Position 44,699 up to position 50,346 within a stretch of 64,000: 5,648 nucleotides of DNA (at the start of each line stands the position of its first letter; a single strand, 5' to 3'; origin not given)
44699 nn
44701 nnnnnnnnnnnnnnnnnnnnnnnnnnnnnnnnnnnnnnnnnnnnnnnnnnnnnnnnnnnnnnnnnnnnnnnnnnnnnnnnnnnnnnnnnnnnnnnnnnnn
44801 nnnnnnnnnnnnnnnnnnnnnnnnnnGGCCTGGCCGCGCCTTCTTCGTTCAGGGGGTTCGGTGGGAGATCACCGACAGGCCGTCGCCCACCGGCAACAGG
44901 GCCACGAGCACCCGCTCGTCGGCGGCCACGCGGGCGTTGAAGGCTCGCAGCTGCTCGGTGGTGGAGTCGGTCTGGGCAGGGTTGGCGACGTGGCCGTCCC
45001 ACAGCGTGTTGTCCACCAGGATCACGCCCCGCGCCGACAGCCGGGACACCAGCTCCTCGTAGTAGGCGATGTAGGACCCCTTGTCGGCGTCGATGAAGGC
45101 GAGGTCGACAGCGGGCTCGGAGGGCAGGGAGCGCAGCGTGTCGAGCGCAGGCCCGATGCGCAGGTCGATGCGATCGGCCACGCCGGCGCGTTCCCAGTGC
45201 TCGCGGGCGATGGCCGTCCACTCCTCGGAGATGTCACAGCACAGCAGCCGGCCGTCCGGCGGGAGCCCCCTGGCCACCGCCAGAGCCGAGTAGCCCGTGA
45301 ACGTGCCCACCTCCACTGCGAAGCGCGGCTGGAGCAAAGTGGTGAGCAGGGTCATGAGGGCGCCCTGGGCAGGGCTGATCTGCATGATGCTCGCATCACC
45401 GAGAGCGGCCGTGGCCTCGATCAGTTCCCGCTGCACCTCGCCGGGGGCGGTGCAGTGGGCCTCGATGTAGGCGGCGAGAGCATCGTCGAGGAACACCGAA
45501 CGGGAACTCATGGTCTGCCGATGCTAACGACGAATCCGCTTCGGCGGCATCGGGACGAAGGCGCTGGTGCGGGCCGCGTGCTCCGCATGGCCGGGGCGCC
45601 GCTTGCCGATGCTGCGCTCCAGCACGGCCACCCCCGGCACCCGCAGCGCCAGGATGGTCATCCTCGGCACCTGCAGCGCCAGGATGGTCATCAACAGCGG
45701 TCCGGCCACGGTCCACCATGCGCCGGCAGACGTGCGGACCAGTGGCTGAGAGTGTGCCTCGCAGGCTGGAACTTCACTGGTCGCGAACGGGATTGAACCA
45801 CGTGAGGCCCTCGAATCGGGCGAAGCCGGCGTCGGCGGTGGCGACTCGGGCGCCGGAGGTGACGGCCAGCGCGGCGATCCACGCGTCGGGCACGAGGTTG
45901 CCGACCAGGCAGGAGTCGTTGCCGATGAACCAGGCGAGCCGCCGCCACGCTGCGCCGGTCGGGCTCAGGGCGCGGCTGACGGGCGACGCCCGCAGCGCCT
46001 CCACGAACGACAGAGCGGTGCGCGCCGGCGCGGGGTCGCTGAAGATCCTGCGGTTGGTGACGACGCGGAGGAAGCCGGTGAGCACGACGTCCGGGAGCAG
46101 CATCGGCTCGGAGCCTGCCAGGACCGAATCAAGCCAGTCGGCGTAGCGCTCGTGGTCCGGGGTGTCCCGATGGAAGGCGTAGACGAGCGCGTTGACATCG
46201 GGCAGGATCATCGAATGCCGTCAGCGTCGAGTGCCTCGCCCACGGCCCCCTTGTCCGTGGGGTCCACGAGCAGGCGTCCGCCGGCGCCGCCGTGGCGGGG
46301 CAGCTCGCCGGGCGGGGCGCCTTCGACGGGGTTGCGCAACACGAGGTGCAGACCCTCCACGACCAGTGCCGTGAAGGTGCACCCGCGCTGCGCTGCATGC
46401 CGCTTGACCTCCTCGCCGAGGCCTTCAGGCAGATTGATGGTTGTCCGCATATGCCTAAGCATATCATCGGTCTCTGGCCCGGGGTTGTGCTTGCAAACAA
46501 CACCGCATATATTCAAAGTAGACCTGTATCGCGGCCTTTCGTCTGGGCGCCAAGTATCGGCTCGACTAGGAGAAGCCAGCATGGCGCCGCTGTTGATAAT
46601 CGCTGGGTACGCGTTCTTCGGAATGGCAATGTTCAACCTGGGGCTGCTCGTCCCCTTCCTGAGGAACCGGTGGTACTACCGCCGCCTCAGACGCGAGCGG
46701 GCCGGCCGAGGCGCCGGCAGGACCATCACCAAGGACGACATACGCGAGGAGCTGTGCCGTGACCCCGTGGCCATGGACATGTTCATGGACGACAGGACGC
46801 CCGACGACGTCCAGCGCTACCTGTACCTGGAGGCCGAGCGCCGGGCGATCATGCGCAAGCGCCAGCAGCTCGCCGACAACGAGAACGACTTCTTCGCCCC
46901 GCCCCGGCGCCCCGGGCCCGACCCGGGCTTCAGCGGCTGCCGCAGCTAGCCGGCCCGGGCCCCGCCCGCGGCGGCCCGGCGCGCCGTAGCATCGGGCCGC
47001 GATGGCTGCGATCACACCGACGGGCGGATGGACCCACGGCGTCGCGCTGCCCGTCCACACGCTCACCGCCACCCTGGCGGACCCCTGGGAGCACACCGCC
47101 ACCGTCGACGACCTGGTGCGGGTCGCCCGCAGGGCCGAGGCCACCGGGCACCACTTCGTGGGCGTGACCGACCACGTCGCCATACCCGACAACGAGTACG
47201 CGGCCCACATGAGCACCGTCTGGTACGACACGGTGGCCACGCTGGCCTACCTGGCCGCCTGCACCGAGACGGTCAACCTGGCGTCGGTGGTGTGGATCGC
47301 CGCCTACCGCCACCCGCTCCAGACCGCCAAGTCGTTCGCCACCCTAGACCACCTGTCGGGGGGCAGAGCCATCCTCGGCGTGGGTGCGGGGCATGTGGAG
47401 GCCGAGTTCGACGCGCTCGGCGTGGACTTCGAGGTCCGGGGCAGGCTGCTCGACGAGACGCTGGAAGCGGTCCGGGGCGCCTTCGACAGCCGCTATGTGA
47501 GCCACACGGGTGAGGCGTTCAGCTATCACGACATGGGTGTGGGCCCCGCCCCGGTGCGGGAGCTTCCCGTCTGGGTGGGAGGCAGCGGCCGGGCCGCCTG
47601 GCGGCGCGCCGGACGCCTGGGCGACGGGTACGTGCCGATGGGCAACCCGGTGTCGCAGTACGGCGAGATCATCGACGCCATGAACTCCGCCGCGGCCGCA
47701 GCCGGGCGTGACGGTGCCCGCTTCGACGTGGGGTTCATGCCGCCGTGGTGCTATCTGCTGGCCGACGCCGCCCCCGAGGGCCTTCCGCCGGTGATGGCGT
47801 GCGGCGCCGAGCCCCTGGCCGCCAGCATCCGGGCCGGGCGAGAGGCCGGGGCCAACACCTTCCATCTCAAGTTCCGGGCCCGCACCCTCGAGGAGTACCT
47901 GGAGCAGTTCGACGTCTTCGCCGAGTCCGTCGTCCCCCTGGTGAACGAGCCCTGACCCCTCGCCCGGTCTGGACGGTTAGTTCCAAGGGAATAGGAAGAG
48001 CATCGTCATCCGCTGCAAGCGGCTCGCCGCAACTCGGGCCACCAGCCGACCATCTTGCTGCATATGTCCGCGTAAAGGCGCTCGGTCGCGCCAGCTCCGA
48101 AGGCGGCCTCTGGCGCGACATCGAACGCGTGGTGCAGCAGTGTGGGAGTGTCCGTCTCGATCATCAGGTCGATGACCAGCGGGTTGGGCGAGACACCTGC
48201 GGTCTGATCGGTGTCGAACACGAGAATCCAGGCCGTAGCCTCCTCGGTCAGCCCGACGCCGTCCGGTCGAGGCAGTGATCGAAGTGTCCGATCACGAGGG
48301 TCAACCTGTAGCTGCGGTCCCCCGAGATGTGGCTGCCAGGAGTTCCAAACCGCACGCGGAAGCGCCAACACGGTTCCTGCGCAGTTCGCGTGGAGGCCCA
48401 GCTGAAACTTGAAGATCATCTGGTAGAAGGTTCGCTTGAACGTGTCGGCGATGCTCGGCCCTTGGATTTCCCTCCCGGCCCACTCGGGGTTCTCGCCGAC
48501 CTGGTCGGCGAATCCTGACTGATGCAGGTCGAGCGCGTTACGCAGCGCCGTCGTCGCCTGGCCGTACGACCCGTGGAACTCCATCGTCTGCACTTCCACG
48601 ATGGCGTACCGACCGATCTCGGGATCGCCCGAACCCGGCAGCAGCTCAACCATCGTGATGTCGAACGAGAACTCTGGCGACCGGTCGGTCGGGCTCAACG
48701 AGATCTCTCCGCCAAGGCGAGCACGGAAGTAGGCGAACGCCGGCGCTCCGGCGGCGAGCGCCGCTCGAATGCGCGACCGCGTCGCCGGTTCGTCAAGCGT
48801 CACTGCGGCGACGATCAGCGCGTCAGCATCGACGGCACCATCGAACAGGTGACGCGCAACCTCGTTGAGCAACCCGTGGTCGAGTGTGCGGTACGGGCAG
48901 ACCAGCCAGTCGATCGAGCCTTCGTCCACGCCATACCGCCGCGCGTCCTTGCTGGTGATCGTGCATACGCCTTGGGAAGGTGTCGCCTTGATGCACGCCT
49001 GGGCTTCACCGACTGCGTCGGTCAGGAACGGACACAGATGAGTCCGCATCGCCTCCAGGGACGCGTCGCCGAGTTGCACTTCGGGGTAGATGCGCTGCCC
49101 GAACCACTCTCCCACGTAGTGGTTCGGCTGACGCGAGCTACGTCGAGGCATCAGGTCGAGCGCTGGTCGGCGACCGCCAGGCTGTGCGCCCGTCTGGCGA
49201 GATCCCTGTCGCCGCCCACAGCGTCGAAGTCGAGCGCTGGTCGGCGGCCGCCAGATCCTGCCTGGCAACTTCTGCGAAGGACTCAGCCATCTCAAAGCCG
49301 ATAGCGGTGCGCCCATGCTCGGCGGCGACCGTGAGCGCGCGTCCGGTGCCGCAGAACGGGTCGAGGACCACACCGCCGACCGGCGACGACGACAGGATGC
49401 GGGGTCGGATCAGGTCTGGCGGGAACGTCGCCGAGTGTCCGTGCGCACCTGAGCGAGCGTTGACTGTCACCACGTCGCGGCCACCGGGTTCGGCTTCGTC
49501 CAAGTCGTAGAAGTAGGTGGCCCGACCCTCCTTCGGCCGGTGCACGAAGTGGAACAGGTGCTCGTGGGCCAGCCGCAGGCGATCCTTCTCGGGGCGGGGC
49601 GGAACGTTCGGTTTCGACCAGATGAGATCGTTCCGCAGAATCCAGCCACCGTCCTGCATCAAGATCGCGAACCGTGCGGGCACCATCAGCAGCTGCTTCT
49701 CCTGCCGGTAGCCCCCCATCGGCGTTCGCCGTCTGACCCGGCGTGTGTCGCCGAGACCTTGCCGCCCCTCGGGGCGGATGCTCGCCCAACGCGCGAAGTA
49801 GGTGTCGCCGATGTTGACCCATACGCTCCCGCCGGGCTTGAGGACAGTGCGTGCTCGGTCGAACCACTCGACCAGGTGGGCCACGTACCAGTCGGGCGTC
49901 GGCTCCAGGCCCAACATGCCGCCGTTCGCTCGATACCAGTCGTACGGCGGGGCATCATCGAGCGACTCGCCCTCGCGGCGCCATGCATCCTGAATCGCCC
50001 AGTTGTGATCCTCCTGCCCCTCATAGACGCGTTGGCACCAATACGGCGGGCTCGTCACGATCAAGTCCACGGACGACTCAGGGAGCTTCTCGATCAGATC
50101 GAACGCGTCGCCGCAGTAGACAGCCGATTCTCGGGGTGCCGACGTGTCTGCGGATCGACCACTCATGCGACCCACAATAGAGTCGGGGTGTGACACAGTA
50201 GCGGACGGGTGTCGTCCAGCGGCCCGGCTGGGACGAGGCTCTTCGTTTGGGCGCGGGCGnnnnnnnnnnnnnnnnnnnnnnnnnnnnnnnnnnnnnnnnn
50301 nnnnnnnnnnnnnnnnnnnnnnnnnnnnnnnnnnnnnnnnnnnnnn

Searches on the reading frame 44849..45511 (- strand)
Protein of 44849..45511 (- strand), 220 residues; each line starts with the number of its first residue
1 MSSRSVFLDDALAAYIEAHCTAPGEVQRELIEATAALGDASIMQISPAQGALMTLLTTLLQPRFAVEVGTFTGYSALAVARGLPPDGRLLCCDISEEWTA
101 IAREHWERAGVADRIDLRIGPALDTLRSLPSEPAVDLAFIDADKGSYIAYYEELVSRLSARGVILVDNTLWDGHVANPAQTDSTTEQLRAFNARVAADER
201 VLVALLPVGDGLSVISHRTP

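Call 51: search_protein_families(library=pfam, proteins=[window:44849-45511:-], max_evalue=0.0001)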
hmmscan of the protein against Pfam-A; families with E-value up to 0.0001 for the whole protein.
window:44849-45511:- (220 aa): 3 families
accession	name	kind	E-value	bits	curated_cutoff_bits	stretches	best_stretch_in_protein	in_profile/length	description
PF01596.23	Methyltransf_3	-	8.6e-55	185.6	22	1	25-215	9-201/204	O-methyltransferase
PF13578.12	Methyltransf_24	-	2.1e-16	61.1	26.3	1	66-168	1-104/105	Methyltransferase domain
PF13649.12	Methyltransf_25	-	7.8e-05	23.7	27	0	66-139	2-69/97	Methyltransferase domain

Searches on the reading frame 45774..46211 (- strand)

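Call 51: search_protein_families(library=pfam, proteins=[window:45774-46211:-], max_evalue=0.0001)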
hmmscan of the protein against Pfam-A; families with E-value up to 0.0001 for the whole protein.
window:45774-46211:- (145 aa): 1 family
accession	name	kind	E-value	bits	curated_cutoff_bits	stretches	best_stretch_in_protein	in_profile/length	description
PF01850.27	PIN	-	3.4e-13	50.7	23.6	1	2-134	1-118/120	PIN domain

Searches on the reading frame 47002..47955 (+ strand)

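Call 51: search_protein_families(library=pfam, proteins=[window:47002-47955:+], max_evalue=0.0001)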
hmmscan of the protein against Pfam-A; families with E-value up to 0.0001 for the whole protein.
window:47002-47955:+ (317 aa): 1 family
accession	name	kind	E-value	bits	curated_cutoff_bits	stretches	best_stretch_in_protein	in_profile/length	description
PF00296.26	Bac_luciferase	-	9.2e-52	176.8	27.9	1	19-246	4-225/314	Luciferase-like monooxygenase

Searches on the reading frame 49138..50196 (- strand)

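Call 95: search_protein_families(library=pfam, proteins=[window:49138-50196:-], max_evalue=0.0001)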
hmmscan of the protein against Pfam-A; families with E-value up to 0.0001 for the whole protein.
window:49138-50196:- (352 aa): 4 families
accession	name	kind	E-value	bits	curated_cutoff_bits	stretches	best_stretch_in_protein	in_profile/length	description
PF01555.25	N6_N4_Mtase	-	3.5e-37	128.9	26.7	1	43-312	1-220/221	DNA methylase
PF08241.18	Methyltransf_11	-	4.5e-05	24.5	21.2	0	279-318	2-41/95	Methyltransferase domain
PF13649.12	Methyltransf_25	-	5.6e-05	24.2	27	0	277-320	1-46/97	Methyltransferase domain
PF01170.24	UPF0020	-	5.8e-05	23.3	22.3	0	272-318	27-72/197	RMKL-like, methyltransferase domain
